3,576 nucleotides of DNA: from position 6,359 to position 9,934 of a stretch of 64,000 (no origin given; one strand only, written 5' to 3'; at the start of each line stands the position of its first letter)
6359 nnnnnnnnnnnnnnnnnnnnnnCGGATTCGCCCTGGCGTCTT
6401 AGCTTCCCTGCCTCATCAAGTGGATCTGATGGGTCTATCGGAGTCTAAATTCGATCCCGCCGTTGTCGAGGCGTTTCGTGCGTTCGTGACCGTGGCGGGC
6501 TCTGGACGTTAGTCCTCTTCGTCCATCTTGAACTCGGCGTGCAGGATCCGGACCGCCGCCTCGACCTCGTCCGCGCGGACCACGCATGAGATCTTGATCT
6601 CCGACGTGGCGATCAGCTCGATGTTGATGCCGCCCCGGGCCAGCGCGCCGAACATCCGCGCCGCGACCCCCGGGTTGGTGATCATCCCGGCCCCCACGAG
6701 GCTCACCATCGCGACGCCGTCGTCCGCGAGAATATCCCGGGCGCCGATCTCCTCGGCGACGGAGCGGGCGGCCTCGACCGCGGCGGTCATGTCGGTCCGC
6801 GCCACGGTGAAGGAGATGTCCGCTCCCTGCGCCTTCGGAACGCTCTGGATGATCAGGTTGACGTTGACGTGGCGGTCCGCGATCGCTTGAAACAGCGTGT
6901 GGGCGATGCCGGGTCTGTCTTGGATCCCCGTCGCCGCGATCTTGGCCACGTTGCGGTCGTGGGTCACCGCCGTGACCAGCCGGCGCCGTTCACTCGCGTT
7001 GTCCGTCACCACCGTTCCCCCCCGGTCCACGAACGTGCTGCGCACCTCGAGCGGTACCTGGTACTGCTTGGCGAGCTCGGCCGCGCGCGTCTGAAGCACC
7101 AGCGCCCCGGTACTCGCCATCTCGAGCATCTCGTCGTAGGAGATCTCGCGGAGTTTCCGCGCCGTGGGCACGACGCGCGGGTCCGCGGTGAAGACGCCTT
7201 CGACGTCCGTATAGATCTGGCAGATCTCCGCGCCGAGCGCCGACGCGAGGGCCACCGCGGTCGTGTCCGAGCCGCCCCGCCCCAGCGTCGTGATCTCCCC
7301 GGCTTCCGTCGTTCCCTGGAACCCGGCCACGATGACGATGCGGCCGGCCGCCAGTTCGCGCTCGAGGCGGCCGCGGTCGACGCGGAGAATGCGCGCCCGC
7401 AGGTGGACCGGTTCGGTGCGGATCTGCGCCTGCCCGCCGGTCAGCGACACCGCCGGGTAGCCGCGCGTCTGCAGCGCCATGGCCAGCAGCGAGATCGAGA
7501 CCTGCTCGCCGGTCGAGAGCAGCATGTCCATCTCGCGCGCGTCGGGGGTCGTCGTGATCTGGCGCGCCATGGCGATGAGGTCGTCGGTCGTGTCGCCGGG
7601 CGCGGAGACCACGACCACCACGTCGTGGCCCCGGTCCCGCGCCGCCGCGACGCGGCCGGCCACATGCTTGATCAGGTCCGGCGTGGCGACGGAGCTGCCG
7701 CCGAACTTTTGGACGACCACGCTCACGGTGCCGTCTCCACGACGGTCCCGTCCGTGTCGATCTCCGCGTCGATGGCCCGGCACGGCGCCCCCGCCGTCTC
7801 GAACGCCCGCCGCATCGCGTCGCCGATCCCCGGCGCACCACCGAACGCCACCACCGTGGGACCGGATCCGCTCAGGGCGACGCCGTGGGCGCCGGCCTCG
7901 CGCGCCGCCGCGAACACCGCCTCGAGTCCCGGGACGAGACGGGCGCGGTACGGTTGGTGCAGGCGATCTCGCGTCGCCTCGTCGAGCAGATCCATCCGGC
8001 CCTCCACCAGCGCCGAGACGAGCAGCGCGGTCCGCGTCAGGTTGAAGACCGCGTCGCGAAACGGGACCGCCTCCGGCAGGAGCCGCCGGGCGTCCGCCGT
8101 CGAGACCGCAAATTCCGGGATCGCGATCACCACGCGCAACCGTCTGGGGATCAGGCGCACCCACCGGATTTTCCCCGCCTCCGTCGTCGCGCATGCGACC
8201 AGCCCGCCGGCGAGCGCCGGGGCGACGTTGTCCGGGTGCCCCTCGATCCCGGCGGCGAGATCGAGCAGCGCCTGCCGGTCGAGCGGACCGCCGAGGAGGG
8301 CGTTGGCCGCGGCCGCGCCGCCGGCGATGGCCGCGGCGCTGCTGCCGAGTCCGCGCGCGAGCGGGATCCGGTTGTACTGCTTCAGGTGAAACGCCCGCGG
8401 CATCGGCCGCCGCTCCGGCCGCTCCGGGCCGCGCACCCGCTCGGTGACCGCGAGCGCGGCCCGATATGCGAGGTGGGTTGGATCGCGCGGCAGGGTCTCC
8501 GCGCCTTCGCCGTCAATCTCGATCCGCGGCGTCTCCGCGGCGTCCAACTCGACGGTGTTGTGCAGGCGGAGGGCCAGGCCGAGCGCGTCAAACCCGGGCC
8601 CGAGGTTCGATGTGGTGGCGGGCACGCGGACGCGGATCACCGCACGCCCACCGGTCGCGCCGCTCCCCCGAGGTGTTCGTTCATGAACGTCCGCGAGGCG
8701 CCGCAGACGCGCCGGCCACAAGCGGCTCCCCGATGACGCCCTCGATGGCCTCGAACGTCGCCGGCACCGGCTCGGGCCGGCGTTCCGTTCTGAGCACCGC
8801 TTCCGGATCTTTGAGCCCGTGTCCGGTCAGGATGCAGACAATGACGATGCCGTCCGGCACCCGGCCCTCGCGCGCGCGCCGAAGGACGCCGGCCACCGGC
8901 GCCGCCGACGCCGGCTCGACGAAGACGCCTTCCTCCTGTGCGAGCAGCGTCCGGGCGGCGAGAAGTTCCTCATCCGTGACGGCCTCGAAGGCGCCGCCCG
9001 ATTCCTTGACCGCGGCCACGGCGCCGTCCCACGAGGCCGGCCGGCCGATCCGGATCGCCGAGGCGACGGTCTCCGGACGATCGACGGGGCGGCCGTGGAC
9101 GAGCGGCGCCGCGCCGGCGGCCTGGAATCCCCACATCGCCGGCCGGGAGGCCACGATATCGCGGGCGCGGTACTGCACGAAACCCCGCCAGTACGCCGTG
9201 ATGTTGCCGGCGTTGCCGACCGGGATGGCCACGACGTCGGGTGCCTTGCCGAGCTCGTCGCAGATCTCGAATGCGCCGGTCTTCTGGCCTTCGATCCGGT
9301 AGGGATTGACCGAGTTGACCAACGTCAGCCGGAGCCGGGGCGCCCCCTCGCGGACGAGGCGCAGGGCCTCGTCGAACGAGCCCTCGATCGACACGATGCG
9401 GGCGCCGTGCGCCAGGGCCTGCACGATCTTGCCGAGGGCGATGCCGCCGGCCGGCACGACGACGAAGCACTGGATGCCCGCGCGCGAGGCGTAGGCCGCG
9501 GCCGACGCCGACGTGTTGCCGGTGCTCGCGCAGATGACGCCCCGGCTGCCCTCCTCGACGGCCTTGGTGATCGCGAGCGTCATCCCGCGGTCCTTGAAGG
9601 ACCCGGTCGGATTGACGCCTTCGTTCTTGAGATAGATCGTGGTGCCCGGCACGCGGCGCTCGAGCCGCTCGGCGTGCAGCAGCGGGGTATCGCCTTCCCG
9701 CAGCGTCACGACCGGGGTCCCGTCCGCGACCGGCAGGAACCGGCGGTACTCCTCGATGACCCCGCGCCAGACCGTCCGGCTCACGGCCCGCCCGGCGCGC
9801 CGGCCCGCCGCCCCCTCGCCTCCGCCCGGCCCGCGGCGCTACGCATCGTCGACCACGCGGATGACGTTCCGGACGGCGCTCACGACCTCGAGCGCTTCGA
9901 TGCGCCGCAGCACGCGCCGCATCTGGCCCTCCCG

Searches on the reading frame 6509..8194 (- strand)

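Call 36: search_protein_families(library=pfam, proteins=[window:6509-8194:-], max_evalue=0.00001)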
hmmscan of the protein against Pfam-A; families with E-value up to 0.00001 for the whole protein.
window:6509-8194:- (561 aa): 4 families
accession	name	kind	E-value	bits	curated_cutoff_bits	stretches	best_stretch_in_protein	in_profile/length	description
PF00696.33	AA_kinase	-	1.5e-54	185.6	24.9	1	159-385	2-233/234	Amino acid kinase family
PF22468.2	ACT_9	-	3.1e-35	120.2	27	2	497-555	1-61/61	ACT domain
PF13840.12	ACT_7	-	3.2e-20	72.2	27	1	490-552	2-64/65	ACT domain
PF01842.31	ACT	-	4.5e-14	52.3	27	1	424-469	7-54/66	ACT domain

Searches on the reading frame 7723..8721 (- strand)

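Call 36: search_protein_families(library=pfam, proteins=[window:7723-8721:-], max_evalue=0.00001)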
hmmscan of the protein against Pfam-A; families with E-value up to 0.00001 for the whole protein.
window:7723-8721:- (332 aa): 2 families
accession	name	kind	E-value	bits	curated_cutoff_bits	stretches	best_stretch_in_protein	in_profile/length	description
PF00288.32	GHMP_kinases_N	-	1.8e-16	60.6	22.3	1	84-173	2-87/87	GHMP kinases N terminal domain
PF08544.19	GHMP_kinases_C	-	1.4e-11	45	21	1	235-305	2-81/85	GHMP kinases C terminal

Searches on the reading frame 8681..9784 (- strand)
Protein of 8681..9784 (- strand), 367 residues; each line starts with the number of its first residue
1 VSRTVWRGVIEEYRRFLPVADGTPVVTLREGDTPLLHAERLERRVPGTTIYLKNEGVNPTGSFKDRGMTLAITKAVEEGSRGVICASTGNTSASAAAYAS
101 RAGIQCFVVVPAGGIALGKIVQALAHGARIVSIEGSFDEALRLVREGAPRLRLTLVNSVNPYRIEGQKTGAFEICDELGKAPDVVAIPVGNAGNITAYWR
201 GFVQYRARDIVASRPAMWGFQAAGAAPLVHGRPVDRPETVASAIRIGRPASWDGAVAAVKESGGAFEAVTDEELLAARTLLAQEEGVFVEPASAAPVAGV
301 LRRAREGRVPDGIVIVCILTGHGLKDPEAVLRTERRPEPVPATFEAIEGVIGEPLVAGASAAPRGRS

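Call 36: search_protein_families(library=pfam, proteins=[window:8681-9784:-], max_evalue=0.00001)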
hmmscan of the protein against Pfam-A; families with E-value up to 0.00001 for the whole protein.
window:8681-9784:- (367 aa): 1 family
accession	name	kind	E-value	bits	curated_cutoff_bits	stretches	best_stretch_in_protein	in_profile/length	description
PF00291.31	PALP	-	1.7e-73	247.9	35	1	26-321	1-295/295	Pyridoxal-phosphate dependent enzyme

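Call 73: find_homologous_proteins(query=window:8681-9784:-, max_evalue=1e-40)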
Query window:8681-9784:- (367 aa): 8000 proteins with E <= 1e-40 among 8000 candidates; the best 120 are listed.
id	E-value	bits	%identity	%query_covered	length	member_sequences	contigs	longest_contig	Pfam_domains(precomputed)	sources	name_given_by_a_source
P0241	2.4e-234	795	100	100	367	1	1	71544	PF00291.32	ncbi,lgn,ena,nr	ncbi:MAG TPA: threonine synthase [bacterium]|nr:threonine synthase [bacterium]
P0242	1.0e-209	714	89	100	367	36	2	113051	PF00291.32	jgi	-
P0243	2.1e-209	713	90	99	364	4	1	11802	PF00291.32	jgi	jgi:threonine synthase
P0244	9.2e-209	711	89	100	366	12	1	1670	PF00291.32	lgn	-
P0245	2.5e-208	709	89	99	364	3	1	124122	PF00291.32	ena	-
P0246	3.8e-208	709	89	100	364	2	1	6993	PF00291.32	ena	-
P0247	2.4e-206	703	87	100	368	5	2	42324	PF00291.32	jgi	jgi:threonine synthase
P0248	3.4e-206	702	90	96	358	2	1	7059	PF00291.32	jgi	jgi:threonine synthase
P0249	1.1e-187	641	84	94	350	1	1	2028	PF00291.32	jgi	-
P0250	6.8e-187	639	81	95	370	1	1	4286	PF00291.32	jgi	jgi:threonine synthase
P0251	3.5e-186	636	81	95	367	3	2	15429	PF00291.32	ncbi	-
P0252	3.6e-186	636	80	96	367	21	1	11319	PF00291.32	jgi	-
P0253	9.8e-186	635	81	96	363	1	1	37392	PF00291.32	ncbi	-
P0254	3.6e-185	633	81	95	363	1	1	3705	PF00291.32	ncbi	-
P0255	4.3e-184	629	80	97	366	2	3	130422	PF00291.32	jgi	-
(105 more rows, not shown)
